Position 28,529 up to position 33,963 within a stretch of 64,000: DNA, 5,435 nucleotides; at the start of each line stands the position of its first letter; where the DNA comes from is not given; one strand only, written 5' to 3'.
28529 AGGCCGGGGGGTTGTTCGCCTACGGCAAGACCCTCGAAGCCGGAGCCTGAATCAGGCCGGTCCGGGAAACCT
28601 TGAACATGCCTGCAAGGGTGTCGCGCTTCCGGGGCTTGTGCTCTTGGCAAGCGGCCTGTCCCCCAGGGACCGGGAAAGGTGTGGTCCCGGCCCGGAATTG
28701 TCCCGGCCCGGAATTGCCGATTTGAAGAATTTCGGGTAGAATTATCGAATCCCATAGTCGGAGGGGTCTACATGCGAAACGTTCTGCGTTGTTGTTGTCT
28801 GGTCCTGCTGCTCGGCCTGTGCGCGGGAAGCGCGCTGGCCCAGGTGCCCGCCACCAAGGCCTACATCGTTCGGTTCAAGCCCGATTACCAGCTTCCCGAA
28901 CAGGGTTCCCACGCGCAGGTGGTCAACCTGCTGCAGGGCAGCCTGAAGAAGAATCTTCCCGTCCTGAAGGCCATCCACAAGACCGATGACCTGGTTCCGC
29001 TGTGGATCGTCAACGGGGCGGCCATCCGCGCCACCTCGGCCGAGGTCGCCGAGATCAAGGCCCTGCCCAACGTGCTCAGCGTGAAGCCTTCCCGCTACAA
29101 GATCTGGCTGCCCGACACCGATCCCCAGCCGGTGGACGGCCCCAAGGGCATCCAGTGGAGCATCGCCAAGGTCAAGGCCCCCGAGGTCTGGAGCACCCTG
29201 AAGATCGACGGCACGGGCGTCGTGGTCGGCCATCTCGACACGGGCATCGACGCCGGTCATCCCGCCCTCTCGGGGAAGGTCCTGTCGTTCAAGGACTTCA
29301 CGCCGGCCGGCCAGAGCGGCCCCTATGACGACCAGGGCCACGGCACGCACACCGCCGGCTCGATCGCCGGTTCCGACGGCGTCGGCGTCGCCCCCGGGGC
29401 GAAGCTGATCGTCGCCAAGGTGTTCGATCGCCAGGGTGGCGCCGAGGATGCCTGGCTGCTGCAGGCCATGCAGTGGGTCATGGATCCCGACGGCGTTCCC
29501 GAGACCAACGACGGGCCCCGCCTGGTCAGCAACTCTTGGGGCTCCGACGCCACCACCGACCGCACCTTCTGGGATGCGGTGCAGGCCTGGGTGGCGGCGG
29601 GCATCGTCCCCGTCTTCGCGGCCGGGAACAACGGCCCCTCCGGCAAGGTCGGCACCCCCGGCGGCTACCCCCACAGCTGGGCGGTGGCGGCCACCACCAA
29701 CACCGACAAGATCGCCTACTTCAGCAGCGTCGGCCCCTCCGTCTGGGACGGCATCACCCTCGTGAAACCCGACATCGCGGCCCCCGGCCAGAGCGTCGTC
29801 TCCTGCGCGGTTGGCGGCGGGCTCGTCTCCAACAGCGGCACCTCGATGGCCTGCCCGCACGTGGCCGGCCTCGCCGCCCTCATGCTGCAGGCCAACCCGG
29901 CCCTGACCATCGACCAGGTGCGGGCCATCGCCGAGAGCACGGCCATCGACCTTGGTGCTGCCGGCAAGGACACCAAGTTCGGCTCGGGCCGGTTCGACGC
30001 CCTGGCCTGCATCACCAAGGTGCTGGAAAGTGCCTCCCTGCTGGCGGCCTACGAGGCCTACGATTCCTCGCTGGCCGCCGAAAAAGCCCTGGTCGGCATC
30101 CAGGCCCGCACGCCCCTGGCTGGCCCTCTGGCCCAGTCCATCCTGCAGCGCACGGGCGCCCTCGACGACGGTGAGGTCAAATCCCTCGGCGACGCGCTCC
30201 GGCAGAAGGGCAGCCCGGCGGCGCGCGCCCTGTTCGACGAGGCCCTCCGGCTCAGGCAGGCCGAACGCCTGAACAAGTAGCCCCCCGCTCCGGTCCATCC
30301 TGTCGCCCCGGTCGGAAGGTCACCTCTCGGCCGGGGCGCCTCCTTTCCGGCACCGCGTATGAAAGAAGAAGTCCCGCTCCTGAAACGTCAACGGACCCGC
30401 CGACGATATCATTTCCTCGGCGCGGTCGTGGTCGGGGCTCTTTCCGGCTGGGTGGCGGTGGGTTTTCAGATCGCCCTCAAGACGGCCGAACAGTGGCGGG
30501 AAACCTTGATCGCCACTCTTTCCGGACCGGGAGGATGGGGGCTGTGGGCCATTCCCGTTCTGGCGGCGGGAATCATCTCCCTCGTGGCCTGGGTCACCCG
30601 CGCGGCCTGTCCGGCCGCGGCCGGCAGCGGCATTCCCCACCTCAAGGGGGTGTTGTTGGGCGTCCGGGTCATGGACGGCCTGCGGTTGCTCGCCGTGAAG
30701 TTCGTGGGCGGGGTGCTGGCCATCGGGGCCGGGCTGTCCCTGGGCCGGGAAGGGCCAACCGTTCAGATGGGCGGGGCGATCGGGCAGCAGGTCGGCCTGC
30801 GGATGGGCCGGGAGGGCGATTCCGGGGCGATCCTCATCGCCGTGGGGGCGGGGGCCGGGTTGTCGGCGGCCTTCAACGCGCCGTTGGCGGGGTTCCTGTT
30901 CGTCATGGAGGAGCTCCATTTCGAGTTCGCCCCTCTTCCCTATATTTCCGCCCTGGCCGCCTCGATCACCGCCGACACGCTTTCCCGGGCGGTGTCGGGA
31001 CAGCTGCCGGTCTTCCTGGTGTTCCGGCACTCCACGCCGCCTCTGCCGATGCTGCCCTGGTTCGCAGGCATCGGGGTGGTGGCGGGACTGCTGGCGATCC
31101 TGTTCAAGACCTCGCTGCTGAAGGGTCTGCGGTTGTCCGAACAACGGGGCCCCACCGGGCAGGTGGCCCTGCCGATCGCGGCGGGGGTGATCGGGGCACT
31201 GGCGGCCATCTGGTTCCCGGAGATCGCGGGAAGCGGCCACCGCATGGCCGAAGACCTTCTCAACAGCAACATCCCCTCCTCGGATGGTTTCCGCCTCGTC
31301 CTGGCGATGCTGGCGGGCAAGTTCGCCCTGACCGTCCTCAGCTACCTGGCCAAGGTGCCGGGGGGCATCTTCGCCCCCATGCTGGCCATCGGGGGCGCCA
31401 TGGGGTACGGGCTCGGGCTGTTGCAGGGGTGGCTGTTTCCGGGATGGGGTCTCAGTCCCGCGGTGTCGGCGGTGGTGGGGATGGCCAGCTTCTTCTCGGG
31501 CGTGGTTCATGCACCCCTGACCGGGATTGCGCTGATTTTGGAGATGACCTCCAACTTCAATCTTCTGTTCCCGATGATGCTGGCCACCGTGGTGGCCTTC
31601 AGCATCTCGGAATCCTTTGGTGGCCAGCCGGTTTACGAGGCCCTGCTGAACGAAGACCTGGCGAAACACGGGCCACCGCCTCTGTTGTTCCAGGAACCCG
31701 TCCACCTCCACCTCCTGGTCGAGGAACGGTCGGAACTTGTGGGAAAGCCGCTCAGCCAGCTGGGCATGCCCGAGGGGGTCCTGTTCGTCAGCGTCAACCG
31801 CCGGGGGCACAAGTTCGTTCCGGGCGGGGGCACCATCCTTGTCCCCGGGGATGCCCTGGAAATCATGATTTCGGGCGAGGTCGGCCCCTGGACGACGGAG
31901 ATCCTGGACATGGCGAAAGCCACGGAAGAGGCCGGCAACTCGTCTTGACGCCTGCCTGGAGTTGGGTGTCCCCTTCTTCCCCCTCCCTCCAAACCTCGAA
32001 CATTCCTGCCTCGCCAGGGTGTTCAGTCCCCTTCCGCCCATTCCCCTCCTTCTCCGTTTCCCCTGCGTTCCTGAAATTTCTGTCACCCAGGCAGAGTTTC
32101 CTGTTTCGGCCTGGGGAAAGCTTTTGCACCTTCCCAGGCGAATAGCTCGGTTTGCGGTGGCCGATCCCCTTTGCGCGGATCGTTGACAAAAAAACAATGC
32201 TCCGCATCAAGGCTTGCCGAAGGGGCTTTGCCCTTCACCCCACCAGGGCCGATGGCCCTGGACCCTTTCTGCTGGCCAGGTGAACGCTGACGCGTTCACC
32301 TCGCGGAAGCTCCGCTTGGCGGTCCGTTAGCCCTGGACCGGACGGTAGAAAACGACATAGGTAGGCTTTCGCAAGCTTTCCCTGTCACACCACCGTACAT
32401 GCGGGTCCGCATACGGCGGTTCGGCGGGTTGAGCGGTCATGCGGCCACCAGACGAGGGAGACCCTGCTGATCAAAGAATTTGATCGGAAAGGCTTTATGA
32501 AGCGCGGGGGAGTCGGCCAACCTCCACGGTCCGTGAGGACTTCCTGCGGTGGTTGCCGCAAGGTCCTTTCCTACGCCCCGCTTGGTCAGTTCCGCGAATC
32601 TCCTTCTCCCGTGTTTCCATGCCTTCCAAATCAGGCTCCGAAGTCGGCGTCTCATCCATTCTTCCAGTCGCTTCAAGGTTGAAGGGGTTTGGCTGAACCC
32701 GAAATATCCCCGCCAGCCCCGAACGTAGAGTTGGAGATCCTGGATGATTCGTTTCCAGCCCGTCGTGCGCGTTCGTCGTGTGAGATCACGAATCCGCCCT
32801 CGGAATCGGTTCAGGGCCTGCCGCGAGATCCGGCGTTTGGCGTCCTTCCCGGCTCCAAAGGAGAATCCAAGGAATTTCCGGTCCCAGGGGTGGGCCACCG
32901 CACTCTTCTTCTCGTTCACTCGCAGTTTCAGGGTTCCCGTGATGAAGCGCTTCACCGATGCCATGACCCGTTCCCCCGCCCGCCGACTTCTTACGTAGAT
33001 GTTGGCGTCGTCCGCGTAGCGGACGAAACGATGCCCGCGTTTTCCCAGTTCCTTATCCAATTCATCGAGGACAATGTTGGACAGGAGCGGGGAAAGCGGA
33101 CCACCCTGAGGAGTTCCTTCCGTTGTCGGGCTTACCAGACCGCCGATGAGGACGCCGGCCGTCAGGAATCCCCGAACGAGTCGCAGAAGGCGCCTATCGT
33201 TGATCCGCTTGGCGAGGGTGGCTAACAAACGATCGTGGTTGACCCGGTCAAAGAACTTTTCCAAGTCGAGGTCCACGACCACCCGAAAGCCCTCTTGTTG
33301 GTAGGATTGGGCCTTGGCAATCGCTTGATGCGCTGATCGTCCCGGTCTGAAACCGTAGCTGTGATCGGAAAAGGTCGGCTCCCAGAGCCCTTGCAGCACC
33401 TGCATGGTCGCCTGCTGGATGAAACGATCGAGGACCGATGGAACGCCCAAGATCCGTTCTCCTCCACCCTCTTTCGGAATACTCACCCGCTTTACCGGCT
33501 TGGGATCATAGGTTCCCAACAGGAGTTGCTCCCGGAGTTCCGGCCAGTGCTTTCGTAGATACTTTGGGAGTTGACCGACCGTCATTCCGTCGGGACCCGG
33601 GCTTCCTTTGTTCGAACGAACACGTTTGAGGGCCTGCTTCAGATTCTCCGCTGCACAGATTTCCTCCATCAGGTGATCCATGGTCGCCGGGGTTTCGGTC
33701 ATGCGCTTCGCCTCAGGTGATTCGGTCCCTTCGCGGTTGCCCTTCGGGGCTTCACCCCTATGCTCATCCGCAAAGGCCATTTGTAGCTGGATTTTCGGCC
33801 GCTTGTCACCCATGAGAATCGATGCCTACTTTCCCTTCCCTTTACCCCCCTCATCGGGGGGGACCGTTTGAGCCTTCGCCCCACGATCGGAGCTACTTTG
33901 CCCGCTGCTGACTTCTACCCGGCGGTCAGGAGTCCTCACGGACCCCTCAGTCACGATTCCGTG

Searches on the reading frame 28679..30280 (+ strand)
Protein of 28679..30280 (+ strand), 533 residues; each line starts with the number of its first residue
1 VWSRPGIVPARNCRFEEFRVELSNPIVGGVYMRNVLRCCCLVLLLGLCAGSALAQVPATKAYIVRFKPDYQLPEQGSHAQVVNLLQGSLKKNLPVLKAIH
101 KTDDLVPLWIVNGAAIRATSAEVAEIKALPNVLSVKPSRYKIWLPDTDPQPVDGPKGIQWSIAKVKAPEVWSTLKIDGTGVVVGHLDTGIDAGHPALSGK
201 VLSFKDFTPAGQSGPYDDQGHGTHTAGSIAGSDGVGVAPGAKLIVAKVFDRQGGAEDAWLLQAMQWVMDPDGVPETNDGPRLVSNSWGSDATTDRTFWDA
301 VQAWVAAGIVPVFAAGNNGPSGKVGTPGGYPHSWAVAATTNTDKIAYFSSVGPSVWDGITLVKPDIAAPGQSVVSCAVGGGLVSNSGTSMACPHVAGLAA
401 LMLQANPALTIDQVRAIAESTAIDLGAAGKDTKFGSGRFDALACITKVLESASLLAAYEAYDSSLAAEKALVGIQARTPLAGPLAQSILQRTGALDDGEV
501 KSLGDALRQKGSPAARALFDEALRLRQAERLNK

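Call 37: search_protein_families(library=pfam, proteins=[window:28679-30280:+], max_evalue=0.0001)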
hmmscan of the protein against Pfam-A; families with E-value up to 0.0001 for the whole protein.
window:28679-30280:+ (533 aa): 1 family
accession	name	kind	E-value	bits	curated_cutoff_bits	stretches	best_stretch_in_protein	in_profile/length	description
PF00082.27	Peptidase_S8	-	1.3e-55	189.2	21.8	1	178-437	1-288/288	Subtilase family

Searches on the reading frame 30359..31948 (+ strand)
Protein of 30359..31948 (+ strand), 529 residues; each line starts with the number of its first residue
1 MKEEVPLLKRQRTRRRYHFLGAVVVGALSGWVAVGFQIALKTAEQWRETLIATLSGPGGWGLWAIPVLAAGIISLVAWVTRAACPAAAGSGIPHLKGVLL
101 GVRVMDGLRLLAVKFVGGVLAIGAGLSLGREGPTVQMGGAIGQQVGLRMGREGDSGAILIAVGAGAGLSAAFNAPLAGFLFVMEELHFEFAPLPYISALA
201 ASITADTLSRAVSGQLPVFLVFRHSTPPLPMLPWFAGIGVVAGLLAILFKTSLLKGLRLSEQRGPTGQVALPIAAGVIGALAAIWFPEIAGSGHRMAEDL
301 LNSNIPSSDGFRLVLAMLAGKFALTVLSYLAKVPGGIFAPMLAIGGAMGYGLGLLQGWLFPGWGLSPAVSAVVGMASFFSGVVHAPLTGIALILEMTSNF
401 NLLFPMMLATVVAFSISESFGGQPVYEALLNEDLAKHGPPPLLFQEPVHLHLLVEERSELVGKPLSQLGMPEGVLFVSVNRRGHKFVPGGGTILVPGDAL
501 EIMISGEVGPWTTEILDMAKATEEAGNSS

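Call 37: search_protein_families(library=pfam, proteins=[window:30359-31948:+], max_evalue=0.0001)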
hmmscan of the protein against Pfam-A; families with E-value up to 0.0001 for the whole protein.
window:30359-31948:+ (529 aa): 2 families
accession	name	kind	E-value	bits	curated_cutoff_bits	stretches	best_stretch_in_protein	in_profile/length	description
PF00654.25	Voltage_CLC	-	4.6e-91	306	24.8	1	75-417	4-345/346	Voltage gated chloride channel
PF02080.26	TrkA_C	-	3.2e-08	33.8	27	1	454-500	6-54/71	TrkA-C domain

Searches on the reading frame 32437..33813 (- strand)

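Call 3: search_protein_families(library=pfam, proteins=[window:32437-33813:-], max_evalue=0.01)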
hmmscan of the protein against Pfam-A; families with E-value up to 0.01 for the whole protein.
window:32437-33813:- (458 aa): 2 families
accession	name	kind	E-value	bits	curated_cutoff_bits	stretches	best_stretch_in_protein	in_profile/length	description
PF00078.32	RVT_1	-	9.1e-40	137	29.6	1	112-318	1-204/205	Reverse transcriptase (RNA-dependent DNA polymerase)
PF08388.16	GIIM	-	3.9e-16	59.2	23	1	335-411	2-78/80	Group II intron, maturase-specific domain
